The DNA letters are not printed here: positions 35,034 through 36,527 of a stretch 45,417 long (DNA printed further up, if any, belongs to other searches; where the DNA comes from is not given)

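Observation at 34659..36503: Diguanylate cyclase fused to ferredoxin, an H-cluster-less [FeFe]-hydrogenase-like domain and an extra Fe-S domain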

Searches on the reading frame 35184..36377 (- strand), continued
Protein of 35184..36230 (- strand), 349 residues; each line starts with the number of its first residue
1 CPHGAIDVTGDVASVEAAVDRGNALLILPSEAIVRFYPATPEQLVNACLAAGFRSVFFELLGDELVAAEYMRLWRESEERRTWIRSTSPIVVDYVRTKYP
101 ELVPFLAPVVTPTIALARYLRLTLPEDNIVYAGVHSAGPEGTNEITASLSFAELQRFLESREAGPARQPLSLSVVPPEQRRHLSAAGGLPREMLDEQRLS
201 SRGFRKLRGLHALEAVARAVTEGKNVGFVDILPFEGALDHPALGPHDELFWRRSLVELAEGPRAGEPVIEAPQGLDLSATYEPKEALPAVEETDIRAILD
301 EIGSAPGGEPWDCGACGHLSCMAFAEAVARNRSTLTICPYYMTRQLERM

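Call 50: search_protein_families(library=pfam, alignment_id=A6, max_evalue=0.00001)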
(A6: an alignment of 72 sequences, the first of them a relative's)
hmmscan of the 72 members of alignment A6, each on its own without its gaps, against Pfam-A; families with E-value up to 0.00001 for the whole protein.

A. member 1, P0241 (574 aa): 9 families
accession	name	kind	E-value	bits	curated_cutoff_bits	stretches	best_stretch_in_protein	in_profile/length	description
PF00990.26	GGDEF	-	3.5e-38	131.3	23.8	1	409-567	1-159/161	Diguanylate cyclase, GGDEF domain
PF02906.19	Fe_hyd_lg_C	-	6.8e-15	55.8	22.1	1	77-273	6-223/245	Iron only hydrogenase large subunit, C-terminal domain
PF04060.18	FeS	-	3.5e-10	39.9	23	1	368-396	5-33/33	Putative Fe-S cluster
PF00037.32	Fer4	-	1.2e-08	34.8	21.1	0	35-57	2-24/24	4Fe-4S binding domain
PF14697.11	Fer4_21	-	1.3e-07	32.1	35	0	36-60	3-30/59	4Fe-4S dicluster domain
PF12838.12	Fer4_7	-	2.1e-07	31.7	27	1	11-55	1-52/52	4Fe-4S dicluster domain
PF13187.11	Fer4_9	-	1.8e-06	28.3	27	1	11-56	1-52/52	4Fe-4S dicluster domain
PF13183.11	Fer4_8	-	5.6e-06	27.2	27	0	11-24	53-66/68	4Fe-4S dicluster domain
PF25160.1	LdpA_Fe-S-bd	-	8.6e-06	25.9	27.6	0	17-59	8-46/49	LdpA Fe-S cluster-binding domain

B. families by the number of members that match (of 72 scanned): 37 families (the first 25 are shown)
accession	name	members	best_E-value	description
PF02906.19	Fe_hyd_lg_C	72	3.1e-59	Iron only hydrogenase large subunit, C-terminal domain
PF04060.18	FeS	64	3.5e-12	Putative Fe-S cluster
PF13237.11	Fer4_10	60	2.4e-09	4Fe-4S dicluster domain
PF00037.32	Fer4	45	7.9e-11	4Fe-4S binding domain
PF12838.12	Fer4_7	43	2.5e-09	4Fe-4S dicluster domain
PF13187.11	Fer4_9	37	1.8e-08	4Fe-4S dicluster domain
PF02518.31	HATPase_c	23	5.5e-29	Histidine kinase-, DNA gyrase B-, and HSP90-like ATPase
PF00512.31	HisKA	21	4.6e-21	His Kinase A (phospho-acceptor) domain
PF12837.12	Fer4_6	19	6.3e-09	4Fe-4S binding domain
PF00990.26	GGDEF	18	6.3e-53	Diguanylate cyclase, GGDEF domain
PF14697.11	Fer4_21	17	8.5e-09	4Fe-4S dicluster domain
PF00989.32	PAS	11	1.1e-10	PAS fold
PF00158.32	Sigma54_activat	10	4.7e-74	Sigma-54 interaction domain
PF25601.1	AAA_lid_14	10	8e-29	AAA+ ATPase lid domain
PF14532.12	Sigma54_activ_2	10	4.4e-25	Sigma-54 interaction domain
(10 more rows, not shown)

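Call 58: list_cluster_members(proteins=[P0241, P0242, P0243, P0260, P0266, P0269, P0270, P0273, P0284, P0296])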
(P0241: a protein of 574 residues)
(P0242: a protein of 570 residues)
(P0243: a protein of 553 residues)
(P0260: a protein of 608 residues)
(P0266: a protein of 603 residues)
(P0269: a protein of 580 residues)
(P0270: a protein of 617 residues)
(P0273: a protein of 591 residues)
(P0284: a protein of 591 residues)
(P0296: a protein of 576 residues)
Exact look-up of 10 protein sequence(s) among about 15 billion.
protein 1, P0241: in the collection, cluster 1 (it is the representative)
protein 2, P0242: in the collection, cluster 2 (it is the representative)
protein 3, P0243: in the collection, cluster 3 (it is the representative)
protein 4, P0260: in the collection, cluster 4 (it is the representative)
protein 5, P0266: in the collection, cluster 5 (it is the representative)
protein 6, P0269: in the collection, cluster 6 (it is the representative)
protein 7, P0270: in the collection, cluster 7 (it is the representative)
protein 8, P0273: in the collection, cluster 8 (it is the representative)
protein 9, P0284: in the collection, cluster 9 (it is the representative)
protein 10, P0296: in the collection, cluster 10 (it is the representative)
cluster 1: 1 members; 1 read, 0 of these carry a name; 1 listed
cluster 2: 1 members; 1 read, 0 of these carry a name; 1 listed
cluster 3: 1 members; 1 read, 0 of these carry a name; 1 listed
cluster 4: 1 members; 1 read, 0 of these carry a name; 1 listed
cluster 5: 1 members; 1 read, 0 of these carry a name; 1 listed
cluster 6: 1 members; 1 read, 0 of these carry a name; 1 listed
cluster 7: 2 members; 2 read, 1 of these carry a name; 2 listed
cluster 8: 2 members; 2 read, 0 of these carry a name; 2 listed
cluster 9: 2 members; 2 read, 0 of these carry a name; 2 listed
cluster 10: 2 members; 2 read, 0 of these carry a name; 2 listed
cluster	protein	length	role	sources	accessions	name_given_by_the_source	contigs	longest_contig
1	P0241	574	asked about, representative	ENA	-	-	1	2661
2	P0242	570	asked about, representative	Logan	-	-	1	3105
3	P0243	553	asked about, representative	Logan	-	-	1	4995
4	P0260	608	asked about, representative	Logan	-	-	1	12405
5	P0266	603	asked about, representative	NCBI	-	-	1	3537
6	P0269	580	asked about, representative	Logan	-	-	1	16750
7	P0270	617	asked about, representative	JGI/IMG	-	diguanylate cyclase (GGDEF)-like protein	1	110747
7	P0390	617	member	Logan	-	-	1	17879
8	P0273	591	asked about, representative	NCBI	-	-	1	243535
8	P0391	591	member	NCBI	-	-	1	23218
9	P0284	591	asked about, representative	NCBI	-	-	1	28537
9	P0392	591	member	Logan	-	-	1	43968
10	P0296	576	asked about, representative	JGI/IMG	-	-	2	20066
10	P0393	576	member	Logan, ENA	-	-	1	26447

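Call 76: find_encoding_contigs(protein=P0273, flank=8000, max_places=2)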
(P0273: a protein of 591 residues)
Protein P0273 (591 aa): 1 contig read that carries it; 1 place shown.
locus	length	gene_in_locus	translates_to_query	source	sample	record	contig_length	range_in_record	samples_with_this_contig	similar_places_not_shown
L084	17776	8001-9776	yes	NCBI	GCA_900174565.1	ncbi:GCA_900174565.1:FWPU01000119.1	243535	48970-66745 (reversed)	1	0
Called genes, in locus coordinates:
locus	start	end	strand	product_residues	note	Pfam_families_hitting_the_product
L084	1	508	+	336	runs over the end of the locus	PF01118:Semialdhyde_dh, PF02774:Semialdhyde_dhC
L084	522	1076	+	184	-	PF02663:FmdE, PF01258:zf-dskA_traR (weak)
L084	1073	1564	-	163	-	-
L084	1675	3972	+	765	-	PF00270:DEAD, PF00271:Helicase_C, PF22982:WHD_HRQ1, PF09369:MZB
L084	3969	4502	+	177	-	PF18306:LDcluster4, PF03641:Lysine_decarbox (weak)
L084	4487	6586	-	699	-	PF01926:MMR_HSR1, PF02421:FeoB_N, PF17910:FeoB_Cyto, PF07670:Gate, PF07664:FeoB_C, PF07670:Gate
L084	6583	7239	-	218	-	PF01047:MarR (weak), PF01325:Fe_dep_repress, PF02742:Fe_dep_repr_C, PF04023:FeoA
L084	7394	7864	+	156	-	PF04073:tRNA_edit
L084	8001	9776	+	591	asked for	PF12838:Fer4_7 (weak), PF13187:Fer4_9 (weak), PF13237:Fer4_10, PF02906:Fe_hyd_lg_C, PF04060:FeS, PF00990:GGDEF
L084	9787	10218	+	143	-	PF00293:NUDIX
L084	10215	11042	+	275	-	PF16575:CLP1_P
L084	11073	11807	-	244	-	PF00072:Response_reg, PF04397:LytTR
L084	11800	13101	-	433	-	PF06580:His_kinase, PF02518:HATPase_c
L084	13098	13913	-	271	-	PF00583:Acetyltransf_1, PF13673:Acetyltransf_10, PF13508:Acetyltransf_7, PF08445:FR47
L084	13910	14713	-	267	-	PF01925:TauE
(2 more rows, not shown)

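Call 77: find_encoding_contigs(protein=P0242, flank=5000, max_places=2)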
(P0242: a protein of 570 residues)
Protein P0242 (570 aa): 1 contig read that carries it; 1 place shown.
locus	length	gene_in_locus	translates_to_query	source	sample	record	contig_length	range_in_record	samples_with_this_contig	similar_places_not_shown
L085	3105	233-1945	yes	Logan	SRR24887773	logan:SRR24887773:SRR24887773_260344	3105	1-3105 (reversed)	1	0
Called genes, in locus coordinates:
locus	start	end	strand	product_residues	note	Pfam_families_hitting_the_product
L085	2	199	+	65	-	?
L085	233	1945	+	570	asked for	PF00037:Fer4 (weak), PF12838:Fer4_7 (faint), PF13237:Fer4_10, PF14697:Fer4_21 (weak), PF25160:LdpA_Fe-S-bd (faint), PF02906:Fe_hyd_lg_C, PF04060:FeS (weak), PF00990:GGDEF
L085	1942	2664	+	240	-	-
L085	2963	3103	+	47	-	?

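Call 78: find_encoding_contigs(protein=P0260, flank=8000, max_places=2)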
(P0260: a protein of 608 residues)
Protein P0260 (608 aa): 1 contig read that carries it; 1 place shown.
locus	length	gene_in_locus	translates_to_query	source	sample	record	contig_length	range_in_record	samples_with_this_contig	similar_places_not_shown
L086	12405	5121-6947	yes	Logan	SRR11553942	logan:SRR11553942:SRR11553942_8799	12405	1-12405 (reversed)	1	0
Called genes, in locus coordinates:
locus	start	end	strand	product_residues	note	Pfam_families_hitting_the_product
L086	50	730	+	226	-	PF00072:Response_reg, PF00486:Trans_reg_C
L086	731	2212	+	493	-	PF00672:HAMP, PF00512:HisKA, PF02518:HATPase_c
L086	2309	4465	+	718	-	PF10114:PocR, PF01590:GAF, PF13185:GAF_2, PF13492:GAF_3 (weak), PF01966:HD, PF13487:HD_5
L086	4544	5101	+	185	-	PF06177:QueT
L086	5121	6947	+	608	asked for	PF13187:Fer4_9 (weak), PF13237:Fer4_10, PF02906:Fe_hyd_lg_C, PF04060:FeS (weak), PF00990:GGDEF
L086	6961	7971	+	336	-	PF04055:Radical_SAM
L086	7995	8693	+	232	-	PF01323:DSBA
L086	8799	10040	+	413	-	-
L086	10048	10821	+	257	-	PF01925:TauE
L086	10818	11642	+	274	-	PF13302:Acetyltransf_3 (weak), PF00583:Acetyltransf_1, PF13673:Acetyltransf_10, PF13508:Acetyltransf_7, PF08445:FR47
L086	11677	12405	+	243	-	?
